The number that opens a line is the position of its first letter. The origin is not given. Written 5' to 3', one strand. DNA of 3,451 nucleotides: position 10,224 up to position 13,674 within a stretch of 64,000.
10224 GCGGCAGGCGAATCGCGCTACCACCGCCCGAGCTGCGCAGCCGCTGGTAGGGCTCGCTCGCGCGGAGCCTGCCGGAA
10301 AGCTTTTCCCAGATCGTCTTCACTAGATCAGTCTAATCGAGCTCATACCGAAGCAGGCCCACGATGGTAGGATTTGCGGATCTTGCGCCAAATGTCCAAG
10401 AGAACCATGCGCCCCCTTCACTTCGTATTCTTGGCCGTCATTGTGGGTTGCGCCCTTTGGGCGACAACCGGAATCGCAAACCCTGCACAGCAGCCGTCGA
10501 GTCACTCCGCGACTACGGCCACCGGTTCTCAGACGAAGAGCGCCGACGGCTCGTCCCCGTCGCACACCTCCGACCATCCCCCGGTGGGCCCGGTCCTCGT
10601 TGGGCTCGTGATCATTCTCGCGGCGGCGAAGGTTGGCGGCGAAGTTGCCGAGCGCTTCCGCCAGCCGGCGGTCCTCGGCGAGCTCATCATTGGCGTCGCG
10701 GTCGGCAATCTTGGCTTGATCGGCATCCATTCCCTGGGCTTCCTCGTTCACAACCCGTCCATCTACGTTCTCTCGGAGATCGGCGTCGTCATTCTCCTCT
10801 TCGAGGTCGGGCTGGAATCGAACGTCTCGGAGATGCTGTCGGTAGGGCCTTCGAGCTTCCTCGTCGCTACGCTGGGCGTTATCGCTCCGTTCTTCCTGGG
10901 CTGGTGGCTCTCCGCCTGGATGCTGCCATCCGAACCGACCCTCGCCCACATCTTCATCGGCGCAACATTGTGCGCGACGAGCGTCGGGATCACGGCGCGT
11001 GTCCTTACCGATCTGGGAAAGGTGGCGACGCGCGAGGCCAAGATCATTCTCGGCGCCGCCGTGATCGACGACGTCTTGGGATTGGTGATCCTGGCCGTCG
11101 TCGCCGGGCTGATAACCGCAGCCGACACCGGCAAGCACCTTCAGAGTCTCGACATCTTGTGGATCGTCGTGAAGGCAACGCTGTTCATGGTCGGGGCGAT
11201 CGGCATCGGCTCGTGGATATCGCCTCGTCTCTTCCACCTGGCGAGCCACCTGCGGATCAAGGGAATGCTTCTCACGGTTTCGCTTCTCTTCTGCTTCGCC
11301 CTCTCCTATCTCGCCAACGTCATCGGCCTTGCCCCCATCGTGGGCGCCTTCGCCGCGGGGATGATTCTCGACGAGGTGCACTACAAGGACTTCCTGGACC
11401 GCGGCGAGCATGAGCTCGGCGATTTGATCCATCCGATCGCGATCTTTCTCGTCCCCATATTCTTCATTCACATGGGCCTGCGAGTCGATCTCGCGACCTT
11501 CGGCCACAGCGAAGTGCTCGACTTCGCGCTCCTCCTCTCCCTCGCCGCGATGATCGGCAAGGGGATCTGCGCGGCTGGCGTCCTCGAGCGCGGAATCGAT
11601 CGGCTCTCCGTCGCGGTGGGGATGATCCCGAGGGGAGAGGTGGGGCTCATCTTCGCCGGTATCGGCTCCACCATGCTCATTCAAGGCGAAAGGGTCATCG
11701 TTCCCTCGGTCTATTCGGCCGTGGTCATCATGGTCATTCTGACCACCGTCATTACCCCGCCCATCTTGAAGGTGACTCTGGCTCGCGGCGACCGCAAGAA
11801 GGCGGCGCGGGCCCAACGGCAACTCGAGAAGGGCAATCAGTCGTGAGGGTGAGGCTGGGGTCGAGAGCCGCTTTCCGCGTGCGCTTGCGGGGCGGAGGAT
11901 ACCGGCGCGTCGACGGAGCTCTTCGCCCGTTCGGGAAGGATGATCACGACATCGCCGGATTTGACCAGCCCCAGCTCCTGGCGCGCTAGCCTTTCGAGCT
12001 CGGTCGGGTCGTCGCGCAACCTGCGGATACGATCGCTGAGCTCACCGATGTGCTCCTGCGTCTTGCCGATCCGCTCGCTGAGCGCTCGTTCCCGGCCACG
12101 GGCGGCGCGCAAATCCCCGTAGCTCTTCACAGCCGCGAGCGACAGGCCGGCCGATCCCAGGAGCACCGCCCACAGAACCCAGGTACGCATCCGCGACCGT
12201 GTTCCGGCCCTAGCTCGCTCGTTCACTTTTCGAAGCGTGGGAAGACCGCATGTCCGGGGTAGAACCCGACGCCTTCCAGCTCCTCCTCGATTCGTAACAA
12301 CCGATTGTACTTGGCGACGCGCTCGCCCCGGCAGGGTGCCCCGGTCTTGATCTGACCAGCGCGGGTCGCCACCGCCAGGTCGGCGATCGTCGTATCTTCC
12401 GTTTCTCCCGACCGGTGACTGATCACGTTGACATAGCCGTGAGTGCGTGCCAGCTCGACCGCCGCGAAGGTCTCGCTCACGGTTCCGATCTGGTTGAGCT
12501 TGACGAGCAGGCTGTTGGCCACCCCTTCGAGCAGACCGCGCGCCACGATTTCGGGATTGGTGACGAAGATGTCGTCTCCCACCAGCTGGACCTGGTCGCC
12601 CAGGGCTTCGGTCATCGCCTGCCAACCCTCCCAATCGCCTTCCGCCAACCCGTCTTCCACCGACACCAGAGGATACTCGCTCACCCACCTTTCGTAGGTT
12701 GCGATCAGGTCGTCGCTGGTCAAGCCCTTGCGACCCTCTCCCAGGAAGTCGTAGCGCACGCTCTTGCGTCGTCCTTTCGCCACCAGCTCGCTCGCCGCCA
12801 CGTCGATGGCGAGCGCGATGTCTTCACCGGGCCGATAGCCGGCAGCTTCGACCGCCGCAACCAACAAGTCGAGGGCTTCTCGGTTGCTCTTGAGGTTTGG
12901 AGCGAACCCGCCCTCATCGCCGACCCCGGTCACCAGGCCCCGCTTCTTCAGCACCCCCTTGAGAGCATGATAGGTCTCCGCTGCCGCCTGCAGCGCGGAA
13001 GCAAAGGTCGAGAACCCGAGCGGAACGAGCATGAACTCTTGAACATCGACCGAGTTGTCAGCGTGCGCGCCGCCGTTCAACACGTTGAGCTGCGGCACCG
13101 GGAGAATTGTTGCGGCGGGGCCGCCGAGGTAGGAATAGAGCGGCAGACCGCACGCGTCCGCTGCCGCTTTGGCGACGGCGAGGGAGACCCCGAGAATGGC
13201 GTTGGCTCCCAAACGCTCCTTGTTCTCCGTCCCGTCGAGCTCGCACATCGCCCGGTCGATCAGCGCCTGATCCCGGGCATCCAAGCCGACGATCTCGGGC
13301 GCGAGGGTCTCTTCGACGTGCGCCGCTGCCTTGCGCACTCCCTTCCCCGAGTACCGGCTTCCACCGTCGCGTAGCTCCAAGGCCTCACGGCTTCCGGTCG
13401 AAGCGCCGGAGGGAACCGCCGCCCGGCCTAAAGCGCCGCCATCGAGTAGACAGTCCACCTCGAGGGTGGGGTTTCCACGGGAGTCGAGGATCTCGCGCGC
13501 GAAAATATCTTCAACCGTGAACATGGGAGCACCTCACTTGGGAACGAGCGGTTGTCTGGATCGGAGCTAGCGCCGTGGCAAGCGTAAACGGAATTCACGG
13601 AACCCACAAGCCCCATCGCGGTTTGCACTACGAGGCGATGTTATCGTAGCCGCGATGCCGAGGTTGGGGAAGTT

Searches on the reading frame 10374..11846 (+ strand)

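Call 24: search_protein_families(library=pfam, max_evalue=0.0001, proteins=[window:10374-11846:+])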
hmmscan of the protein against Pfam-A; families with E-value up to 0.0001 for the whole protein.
window:10374-11846:+ (490 aa): 1 family
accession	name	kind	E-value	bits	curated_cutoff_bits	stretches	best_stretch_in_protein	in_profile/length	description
PF00999.27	Na_H_Exchanger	-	9.8e-60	202.8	26.2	1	87-466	9-374/375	Sodium/hydrogen exchanger, transmembrane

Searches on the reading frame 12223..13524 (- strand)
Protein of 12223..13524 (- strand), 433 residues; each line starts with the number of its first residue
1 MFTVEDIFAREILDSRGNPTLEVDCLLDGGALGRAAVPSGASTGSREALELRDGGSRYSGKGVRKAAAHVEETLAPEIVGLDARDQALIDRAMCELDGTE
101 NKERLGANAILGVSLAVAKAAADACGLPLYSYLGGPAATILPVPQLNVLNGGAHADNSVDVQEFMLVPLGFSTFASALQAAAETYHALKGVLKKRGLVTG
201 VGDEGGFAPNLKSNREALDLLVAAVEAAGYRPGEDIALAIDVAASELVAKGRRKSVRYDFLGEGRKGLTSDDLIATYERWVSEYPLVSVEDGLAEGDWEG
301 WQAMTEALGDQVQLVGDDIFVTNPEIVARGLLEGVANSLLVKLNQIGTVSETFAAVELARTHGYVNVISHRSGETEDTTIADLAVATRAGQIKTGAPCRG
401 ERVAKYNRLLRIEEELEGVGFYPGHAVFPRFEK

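Call 24: search_protein_families(library=pfam, max_evalue=0.0001, proteins=[window:12223-13524:-])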
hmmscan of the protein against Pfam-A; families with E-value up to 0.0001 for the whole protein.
window:12223-13524:- (433 aa): 2 families
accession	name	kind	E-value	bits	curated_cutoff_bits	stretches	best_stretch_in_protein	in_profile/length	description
PF00113.28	Enolase_C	-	3.6e-116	388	21.5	1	139-427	2-292/296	Enolase, C-terminal TIM barrel domain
PF03952.21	Enolase_N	-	2.1e-56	190.1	35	1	4-133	1-131/131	Enolase, N-terminal domain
